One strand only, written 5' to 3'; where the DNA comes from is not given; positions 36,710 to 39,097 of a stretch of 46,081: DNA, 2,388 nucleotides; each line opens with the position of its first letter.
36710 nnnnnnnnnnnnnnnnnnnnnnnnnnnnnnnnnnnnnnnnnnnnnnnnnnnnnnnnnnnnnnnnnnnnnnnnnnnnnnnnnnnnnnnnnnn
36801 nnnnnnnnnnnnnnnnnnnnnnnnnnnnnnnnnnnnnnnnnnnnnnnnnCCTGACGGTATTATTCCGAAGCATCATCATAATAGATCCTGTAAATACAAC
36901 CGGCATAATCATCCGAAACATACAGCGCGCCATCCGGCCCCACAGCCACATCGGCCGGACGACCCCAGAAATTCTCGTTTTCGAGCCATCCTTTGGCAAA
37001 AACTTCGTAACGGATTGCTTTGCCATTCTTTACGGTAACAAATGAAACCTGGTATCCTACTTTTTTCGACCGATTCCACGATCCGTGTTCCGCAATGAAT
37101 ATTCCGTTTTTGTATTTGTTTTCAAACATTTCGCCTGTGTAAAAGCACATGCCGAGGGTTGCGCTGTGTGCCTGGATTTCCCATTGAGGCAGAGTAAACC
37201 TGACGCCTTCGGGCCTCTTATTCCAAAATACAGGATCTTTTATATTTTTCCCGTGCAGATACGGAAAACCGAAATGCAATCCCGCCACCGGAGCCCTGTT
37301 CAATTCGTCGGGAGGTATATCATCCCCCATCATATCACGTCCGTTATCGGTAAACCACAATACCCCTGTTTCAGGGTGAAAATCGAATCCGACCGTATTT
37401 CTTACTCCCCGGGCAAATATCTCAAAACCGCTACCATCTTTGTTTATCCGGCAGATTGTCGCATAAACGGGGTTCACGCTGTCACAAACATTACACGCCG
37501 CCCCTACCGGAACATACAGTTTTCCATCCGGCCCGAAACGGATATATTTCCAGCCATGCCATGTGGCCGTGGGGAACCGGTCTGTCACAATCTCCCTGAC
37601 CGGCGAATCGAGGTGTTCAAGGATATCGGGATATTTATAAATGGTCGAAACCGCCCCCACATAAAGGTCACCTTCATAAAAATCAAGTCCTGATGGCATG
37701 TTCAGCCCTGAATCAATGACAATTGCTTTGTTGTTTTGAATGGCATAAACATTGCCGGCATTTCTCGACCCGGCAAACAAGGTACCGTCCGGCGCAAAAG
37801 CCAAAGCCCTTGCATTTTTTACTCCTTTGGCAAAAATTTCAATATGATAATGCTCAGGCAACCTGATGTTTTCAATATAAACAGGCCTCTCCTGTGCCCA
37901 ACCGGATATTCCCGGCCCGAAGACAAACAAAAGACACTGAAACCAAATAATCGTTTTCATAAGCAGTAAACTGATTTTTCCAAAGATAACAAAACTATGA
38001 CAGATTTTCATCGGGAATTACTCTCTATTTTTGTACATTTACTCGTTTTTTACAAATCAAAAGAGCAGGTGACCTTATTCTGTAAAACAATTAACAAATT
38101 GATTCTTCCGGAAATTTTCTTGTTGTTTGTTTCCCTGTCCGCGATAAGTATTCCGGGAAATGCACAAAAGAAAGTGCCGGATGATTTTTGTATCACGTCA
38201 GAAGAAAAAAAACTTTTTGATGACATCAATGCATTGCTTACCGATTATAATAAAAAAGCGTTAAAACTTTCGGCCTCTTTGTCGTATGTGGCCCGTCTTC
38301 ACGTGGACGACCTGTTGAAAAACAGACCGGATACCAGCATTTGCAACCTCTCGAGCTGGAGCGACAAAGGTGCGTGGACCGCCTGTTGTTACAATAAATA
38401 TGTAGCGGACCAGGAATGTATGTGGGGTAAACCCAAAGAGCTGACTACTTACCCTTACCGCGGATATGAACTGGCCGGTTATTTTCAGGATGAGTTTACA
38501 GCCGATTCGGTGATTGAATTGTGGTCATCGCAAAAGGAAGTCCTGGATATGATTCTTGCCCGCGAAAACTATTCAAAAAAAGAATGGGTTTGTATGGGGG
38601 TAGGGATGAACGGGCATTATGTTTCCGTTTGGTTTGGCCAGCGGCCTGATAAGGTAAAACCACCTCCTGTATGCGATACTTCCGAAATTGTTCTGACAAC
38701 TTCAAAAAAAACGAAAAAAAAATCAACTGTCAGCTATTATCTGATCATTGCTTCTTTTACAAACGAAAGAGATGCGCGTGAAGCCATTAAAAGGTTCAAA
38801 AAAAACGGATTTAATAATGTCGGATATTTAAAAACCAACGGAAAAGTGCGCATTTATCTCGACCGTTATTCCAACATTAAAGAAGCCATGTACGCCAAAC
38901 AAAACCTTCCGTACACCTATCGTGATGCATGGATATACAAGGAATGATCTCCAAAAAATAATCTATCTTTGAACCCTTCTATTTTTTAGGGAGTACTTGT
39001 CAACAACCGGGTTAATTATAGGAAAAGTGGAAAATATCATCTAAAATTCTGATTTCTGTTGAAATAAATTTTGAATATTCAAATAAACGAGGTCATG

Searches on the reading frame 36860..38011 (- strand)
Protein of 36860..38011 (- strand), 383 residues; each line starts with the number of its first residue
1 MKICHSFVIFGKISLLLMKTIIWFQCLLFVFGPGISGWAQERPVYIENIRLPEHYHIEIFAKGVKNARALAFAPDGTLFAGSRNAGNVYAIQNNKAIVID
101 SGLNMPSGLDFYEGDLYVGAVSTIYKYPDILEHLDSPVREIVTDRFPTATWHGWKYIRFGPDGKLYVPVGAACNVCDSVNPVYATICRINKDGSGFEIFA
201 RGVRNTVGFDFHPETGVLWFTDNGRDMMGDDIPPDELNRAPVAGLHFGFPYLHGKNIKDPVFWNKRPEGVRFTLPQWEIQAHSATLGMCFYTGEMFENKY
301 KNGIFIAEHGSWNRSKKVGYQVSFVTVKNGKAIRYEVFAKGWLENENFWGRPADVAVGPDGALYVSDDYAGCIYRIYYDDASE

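Call 9: search_protein_families(library=pfam, proteins=[window:36860-38011:-], max_evalue=0.001)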
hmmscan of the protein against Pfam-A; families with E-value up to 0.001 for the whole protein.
window:36860-38011:- (383 aa): 4 families
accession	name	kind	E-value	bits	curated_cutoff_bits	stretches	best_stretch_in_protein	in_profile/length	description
PF07995.17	GSDH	-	1.3e-17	64.6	25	1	155-371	117-328/332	Glucose / Sorbosone dehydrogenase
PF23500.1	DUF7133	-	4.2e-14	53.1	27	1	99-373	79-352/385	Domain of unknown function (DUF7133)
PF01436.27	NHL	-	0.00068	20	20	0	351-370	3-22/28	NHL repeat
PF20067.5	SSL_N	-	0.00077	19.7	18.9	0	354-375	25-45/46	Strictosidine synthase-like, N-terminal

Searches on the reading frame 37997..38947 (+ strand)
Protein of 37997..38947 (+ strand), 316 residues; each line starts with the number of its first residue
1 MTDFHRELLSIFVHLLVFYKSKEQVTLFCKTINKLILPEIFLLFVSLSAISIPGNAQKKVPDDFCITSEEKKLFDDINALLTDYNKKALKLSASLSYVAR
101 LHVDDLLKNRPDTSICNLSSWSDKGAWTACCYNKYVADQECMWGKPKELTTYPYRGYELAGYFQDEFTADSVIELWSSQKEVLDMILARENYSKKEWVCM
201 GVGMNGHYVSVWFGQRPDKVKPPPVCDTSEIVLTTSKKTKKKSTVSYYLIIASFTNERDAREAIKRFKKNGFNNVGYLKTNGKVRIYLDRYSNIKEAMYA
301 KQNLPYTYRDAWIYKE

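Call 9: search_protein_families(library=pfam, proteins=[window:37997-38947:+], max_evalue=0.001)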
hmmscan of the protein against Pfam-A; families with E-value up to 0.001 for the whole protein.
window:37997-38947:+ (316 aa): 1 family
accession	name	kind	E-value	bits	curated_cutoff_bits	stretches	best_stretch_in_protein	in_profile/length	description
PF05036.18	SPOR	-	4.9e-08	33.6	21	1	246-314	4-75/76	SPOR domain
